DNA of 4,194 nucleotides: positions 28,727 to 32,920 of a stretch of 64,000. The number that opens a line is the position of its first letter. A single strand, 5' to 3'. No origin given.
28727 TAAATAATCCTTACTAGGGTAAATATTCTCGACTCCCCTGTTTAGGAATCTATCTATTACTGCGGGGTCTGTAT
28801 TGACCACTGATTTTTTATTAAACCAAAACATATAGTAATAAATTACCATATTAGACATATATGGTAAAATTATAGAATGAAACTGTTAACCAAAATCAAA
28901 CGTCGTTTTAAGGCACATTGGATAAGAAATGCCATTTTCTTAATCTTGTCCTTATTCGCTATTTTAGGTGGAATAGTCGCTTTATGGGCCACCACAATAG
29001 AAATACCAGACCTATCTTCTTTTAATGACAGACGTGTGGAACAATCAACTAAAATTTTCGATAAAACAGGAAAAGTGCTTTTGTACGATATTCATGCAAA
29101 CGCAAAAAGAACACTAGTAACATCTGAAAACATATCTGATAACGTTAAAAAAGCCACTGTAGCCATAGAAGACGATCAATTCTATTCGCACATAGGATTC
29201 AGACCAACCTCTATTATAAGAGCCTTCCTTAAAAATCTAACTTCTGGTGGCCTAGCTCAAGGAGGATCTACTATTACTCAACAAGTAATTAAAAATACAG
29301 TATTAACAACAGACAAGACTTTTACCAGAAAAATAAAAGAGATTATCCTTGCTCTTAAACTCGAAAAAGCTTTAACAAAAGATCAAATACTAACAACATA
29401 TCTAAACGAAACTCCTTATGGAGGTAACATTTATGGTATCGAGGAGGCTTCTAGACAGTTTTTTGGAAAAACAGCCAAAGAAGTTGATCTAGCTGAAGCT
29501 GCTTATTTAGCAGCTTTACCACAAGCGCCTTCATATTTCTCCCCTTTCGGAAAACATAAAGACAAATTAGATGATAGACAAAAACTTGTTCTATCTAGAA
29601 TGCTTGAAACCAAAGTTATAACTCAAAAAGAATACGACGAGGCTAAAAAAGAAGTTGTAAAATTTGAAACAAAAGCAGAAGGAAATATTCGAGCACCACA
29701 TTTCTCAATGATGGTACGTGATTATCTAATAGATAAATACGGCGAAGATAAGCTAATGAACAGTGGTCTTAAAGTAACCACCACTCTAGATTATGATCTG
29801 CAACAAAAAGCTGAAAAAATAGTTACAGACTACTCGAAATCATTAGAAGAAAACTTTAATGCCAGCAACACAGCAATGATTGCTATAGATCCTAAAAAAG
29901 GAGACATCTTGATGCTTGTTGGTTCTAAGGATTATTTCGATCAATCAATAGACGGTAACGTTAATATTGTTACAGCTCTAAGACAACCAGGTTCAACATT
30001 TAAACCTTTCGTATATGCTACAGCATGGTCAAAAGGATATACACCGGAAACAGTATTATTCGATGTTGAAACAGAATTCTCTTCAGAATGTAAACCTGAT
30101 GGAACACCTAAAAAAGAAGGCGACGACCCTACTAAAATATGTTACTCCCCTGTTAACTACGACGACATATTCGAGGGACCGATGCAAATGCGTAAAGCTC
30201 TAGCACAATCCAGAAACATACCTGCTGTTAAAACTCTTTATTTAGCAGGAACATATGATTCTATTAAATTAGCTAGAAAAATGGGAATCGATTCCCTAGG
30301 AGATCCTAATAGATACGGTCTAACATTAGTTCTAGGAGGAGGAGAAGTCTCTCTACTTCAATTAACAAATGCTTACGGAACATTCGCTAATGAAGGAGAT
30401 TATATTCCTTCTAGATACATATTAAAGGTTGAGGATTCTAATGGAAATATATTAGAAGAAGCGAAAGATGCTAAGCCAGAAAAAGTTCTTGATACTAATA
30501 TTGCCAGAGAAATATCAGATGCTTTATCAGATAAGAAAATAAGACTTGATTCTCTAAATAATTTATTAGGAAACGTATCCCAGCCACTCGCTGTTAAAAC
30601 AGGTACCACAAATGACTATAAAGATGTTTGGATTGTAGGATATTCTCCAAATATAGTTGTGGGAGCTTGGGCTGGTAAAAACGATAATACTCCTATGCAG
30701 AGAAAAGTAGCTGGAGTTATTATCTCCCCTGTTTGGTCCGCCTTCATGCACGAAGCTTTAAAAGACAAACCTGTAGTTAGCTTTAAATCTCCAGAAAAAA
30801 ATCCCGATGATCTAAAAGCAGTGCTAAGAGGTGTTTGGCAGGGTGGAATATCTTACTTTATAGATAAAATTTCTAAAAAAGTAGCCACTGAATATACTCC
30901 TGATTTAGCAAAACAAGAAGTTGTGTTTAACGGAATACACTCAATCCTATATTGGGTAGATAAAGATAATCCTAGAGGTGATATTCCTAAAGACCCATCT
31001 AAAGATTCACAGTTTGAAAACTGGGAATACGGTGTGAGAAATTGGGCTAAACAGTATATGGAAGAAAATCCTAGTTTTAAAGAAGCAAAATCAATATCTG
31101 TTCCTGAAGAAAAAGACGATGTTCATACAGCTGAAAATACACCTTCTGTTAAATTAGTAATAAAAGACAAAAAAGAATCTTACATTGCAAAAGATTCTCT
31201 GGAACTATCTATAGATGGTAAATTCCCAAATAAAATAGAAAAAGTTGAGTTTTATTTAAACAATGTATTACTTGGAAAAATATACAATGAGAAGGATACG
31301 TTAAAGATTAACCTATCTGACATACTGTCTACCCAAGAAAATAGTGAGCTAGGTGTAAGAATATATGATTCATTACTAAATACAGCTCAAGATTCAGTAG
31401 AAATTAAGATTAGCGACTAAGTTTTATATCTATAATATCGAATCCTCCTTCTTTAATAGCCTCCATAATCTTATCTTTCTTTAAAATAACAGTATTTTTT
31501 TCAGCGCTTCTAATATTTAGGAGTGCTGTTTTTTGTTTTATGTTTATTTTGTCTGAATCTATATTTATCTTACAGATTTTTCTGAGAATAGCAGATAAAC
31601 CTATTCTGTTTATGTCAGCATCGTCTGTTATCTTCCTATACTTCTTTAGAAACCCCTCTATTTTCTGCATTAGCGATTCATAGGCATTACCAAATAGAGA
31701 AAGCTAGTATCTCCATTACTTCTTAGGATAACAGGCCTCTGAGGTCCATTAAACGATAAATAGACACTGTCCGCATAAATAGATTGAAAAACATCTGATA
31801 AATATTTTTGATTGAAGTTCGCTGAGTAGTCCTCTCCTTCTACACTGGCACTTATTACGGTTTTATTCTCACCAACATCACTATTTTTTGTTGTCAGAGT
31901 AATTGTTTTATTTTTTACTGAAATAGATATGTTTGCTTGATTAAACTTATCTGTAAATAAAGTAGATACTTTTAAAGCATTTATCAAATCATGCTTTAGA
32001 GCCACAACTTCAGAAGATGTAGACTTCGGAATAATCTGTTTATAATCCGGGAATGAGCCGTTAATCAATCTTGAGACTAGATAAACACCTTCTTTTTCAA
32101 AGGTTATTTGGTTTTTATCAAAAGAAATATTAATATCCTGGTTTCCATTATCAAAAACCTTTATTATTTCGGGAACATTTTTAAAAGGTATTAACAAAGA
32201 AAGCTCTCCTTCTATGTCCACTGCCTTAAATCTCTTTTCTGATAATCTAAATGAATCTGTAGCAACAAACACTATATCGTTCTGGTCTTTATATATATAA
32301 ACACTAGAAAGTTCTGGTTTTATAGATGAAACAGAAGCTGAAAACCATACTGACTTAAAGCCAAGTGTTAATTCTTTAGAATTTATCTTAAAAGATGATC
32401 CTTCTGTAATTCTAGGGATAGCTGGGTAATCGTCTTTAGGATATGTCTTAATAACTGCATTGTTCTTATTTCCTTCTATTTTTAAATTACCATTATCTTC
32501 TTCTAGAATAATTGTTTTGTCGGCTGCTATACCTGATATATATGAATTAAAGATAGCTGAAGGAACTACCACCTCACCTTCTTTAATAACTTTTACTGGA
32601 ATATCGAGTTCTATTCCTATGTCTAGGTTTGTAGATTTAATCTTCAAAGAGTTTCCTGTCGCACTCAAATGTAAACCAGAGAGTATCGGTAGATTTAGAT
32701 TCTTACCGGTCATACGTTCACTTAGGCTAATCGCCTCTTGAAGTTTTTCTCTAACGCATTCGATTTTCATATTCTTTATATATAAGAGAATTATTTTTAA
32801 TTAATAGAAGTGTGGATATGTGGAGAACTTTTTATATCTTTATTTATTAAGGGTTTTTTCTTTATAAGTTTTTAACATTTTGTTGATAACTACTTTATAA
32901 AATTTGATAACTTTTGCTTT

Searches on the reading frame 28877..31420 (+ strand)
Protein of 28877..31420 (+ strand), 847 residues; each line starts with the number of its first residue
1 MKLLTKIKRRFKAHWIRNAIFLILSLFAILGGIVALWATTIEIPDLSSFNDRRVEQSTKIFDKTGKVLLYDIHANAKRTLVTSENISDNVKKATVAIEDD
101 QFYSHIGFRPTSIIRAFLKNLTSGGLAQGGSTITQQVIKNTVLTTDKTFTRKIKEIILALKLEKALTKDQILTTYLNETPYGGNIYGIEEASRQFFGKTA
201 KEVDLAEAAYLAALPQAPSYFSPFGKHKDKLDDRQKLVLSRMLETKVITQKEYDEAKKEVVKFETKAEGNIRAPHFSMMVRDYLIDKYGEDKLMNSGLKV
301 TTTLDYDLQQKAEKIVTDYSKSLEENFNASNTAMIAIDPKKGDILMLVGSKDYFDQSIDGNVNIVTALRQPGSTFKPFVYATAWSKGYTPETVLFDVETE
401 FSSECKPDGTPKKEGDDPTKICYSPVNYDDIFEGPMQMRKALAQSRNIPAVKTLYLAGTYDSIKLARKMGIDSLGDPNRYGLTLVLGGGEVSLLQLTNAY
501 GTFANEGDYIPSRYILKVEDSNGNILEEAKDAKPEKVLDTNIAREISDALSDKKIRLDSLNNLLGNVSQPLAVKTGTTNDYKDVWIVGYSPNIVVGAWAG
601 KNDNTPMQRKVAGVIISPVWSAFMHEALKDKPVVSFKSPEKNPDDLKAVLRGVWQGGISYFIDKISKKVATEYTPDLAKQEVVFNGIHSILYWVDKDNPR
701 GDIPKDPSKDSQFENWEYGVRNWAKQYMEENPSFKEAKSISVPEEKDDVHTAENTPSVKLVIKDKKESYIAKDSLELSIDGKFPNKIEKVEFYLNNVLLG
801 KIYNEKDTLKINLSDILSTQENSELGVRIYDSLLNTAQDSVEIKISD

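Call 9: search_protein_families(library=pfam, proteins=[window:28877-31420:+])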
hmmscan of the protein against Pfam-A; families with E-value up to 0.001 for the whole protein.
window:28877-31420:+ (847 aa): 2 families
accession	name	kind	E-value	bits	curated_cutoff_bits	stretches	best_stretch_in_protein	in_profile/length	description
PF00912.28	Transgly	-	5.4e-62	208.8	27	1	70-242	6-177/178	Transglycosylase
PF00905.27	Transpeptidase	-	1.9e-19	70.4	22.1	1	333-591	2-266/299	Penicillin binding protein transpeptidase domain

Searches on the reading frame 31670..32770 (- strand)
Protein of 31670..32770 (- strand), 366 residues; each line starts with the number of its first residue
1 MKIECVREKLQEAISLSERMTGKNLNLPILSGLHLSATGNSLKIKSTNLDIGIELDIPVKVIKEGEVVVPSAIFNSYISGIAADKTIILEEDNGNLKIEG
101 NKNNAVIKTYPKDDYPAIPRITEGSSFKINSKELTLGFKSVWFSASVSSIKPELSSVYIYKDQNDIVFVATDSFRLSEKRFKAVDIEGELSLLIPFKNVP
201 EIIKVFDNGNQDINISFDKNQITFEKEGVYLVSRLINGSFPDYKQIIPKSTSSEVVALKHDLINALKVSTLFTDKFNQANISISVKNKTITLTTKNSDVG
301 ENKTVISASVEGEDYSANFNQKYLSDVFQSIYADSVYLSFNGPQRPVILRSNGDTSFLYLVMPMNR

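Call 9: search_protein_families(library=pfam, proteins=[window:31670-32770:-])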
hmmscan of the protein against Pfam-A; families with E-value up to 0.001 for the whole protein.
window:31670-32770:- (366 aa): 3 families
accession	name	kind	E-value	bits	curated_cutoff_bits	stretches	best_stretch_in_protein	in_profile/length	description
PF02767.21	DNA_pol3_beta_2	-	4.4e-24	85.4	27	1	129-242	2-116/116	DNA polymerase III beta subunit, central domain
PF00712.24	DNA_pol3_beta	-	2.6e-23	82.9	24.4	1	1-119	1-120/120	DNA polymerase III beta subunit, N-terminal domain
PF02768.20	DNA_pol3_beta_3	-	3e-20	72.7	27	1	244-364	1-120/121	DNA polymerase III beta subunit, C-terminal domain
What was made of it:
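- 31670..32770 (-): dnaN (DNA polymerase III beta clamp, 366 aa). Pfam DNA_pol3_beta, DNA_pol3_beta_2 and DNA_pol3_beta_3, E 1e-20 to 1e-24 (call 9).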

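Call 14: find_encoding_contigs(protein=window:31670-32770:-, flank=10000, max_places=6)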
Protein window:31670-32770:- (366 aa): 1 contig read that carries it; 1 place shown.
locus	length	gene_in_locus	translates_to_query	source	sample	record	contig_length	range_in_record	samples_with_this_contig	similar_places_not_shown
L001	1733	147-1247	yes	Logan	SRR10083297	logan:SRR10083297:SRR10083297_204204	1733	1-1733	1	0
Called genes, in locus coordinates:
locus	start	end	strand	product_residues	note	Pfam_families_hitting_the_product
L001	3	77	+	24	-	?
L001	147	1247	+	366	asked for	PF00712:DNA_pol3_beta, PF02767:DNA_pol3_beta_2, PF02768:DNA_pol3_beta_3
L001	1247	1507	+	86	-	-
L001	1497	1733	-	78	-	?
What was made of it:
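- Tried and rejected: The dnaN look-up gave only a 1.7-kb Logan contig from SRR10083297 (call 14).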
